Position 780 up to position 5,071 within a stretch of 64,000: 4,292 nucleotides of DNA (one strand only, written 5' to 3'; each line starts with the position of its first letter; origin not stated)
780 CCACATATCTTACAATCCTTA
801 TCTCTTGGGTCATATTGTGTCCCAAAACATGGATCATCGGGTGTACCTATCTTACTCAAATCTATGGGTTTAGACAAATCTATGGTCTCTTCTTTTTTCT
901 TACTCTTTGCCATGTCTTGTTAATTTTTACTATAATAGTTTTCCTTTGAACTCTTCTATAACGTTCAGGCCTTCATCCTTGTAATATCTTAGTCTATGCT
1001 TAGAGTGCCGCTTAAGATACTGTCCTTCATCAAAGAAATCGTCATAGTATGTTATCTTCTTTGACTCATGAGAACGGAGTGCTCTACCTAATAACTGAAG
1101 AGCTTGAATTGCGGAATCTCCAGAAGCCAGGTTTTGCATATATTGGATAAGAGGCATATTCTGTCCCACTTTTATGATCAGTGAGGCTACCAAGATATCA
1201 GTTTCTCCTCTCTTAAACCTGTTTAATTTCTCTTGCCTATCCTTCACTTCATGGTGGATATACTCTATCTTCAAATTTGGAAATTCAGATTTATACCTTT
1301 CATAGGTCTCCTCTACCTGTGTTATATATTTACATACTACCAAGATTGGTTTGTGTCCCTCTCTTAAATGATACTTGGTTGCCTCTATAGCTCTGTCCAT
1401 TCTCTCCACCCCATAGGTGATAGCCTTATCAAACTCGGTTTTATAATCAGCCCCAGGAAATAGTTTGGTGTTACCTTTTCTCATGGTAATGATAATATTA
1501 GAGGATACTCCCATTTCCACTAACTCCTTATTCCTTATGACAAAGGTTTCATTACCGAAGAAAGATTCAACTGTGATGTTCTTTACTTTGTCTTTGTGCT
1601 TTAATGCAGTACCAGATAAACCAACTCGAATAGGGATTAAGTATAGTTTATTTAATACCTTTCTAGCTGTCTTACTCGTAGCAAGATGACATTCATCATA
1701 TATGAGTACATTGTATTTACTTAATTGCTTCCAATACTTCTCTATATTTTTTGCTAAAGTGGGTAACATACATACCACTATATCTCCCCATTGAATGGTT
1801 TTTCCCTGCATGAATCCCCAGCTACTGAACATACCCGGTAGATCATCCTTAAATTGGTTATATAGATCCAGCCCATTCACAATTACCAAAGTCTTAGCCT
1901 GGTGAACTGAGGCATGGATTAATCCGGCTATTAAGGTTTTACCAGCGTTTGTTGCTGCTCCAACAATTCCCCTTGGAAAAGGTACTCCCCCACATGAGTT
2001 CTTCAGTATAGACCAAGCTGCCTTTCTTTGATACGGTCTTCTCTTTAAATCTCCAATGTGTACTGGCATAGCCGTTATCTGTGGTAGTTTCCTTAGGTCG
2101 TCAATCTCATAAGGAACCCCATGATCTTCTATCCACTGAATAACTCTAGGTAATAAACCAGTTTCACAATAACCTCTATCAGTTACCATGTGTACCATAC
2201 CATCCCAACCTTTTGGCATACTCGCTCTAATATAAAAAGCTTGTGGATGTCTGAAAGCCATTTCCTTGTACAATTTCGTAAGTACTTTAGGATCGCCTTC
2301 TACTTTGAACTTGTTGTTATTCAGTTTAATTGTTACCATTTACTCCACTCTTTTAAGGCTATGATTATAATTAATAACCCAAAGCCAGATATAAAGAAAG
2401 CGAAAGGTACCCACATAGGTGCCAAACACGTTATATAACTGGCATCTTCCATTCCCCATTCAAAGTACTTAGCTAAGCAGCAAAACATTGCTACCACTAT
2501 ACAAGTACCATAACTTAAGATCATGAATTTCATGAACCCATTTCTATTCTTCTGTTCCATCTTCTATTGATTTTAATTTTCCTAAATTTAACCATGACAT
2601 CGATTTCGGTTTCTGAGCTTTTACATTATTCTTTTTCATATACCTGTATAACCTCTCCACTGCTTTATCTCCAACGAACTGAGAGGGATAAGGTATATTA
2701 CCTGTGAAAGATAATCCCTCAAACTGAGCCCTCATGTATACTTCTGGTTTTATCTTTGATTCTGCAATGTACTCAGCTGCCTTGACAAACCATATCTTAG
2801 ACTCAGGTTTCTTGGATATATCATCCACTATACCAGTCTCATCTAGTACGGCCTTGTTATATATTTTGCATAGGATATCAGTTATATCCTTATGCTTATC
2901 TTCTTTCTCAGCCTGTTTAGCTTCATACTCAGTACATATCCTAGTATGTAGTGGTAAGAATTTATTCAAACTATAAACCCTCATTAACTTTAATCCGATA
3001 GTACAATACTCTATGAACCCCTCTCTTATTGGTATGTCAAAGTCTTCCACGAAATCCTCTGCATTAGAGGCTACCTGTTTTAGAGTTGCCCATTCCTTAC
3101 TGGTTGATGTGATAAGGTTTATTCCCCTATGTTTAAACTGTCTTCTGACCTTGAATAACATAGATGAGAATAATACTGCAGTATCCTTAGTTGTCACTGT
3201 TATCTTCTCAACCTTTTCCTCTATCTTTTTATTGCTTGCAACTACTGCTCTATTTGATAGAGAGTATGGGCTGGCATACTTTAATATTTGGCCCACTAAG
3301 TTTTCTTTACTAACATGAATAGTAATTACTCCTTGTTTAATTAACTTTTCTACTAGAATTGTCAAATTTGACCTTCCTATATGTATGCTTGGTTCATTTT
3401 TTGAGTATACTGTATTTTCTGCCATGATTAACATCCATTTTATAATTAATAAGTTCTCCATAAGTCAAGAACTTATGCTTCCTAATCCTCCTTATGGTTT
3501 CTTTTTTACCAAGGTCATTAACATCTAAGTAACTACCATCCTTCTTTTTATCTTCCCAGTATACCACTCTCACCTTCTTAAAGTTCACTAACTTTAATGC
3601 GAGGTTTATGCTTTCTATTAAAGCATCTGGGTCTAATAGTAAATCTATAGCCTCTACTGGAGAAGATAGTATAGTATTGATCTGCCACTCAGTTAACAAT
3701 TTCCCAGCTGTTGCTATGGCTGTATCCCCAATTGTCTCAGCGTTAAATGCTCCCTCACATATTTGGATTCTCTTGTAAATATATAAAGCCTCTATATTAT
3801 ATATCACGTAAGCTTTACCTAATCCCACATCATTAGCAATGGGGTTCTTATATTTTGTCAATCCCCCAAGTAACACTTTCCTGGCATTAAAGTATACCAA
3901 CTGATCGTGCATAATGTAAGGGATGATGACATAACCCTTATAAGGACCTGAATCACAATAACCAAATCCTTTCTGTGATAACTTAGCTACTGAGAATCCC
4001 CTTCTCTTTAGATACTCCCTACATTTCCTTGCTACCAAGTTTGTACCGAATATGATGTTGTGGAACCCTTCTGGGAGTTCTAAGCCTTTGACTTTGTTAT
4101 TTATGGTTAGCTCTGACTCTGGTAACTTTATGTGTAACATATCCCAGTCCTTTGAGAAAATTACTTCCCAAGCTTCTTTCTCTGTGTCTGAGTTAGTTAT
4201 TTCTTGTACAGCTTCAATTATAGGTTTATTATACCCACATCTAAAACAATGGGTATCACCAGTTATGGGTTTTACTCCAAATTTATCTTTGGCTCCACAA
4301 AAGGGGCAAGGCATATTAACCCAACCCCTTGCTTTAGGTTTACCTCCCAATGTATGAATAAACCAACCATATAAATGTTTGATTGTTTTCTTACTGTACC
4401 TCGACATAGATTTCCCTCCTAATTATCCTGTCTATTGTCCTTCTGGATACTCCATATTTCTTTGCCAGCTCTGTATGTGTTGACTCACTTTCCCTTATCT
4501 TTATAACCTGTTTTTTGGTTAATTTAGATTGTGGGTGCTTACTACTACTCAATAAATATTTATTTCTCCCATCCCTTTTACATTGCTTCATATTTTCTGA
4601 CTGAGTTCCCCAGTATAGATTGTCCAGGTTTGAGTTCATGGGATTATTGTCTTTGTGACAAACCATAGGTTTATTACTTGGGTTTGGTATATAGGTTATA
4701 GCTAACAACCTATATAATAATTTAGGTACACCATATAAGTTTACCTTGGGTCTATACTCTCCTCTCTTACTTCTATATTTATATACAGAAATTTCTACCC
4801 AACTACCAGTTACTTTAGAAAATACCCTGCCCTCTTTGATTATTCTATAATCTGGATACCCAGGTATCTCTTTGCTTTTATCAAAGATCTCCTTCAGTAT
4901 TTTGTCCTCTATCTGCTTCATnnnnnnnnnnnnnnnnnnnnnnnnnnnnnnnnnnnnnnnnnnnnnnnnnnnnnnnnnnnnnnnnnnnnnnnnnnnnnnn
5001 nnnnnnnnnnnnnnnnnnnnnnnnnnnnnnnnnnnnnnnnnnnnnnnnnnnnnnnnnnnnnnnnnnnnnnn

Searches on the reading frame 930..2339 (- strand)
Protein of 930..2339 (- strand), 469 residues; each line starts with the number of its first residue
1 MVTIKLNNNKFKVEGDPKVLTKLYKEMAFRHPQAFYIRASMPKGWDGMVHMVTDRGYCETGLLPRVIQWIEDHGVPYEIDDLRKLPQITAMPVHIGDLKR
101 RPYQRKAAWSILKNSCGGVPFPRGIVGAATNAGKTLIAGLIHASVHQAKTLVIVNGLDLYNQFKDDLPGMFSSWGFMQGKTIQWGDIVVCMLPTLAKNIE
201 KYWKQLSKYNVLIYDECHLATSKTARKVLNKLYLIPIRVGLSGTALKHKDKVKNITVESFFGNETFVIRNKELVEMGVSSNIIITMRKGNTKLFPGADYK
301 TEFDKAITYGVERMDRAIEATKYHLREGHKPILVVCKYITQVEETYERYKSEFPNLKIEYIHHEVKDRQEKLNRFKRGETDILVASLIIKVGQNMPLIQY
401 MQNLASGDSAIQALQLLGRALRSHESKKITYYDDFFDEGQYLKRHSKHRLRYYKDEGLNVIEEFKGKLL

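Call 35: search_protein_families(library=pfam, proteins=[window:930-2339:-], max_evalue=0.001)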
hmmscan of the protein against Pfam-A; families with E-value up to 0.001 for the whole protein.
window:930-2339:- (469 aa): 4 families
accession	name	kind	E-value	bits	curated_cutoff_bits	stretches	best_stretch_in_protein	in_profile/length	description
PF04851.21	ResIII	-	5.3e-18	65.9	22.5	1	98-244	2-161/164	Type III restriction enzyme, res subunit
PF00271.37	Helicase_C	-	1.7e-12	48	23.5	1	325-423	11-109/110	Helicase conserved C-terminal domain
PF00270.35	DEAD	-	3.5e-07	30.5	26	1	102-232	2-141/167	DEAD/DEAH box helicase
PF22590.2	Cas3-like_C_2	-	0.00076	20.2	27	0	330-424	3-105/106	CRISPR-associated nuclease/helicase Cas3, C-terminal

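Call 44: find_encoding_contigs(protein=window:930-2339:-, flank=10000, max_places=2)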
Protein window:930-2339:- (469 aa): 23 contigs read that carry it; 2 places shown.
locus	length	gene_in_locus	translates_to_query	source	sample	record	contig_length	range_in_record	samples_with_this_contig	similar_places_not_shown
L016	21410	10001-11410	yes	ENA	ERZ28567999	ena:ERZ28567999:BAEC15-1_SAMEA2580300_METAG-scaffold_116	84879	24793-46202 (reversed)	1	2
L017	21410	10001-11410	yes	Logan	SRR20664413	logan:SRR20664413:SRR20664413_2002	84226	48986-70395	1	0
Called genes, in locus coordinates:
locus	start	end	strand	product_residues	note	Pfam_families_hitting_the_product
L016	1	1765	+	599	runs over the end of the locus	-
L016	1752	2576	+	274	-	-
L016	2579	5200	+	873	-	-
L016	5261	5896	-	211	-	-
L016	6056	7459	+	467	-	PF03796:DnaB_C (weak)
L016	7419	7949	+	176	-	-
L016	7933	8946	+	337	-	-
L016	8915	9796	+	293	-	-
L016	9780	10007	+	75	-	-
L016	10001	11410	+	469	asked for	PF00270:DEAD (faint), PF04851:ResIII, PF00271:Helicase_C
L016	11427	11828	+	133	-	-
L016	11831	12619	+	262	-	PF08761:dUTPase_2 (faint)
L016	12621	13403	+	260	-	-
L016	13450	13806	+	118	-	PF00166:Cpn10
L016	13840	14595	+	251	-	PF00303:Thymidylat_synt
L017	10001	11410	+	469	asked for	PF00270:DEAD (faint), PF04851:ResIII, PF00271:Helicase_C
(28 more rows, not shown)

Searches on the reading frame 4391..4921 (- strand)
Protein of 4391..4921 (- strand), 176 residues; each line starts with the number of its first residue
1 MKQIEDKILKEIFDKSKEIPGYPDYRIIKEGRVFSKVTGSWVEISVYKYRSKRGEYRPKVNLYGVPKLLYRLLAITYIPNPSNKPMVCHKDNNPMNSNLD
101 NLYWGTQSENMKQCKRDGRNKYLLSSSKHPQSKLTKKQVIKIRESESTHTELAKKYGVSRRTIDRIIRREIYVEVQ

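Call 35: search_protein_families(library=pfam, proteins=[window:4391-4921:-], max_evalue=0.001)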
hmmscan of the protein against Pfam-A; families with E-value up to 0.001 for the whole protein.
window:4391-4921:- (176 aa): 4 families
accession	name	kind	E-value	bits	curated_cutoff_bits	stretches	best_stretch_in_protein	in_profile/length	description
PF13551.12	HTH_29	-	9.8e-05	22.8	28.1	1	139-169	5-35/64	Winged helix-turn helix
PF13392.12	HNH_3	-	0.00013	22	24.8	1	87-111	21-45/46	HNH endonuclease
PF13384.12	HTH_23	-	0.00023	21.3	24.6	1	133-169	4-40/50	Homeodomain-like domain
PF08279.18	HTH_11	-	0.00091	19.5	25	0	141-167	7-36/55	HTH domain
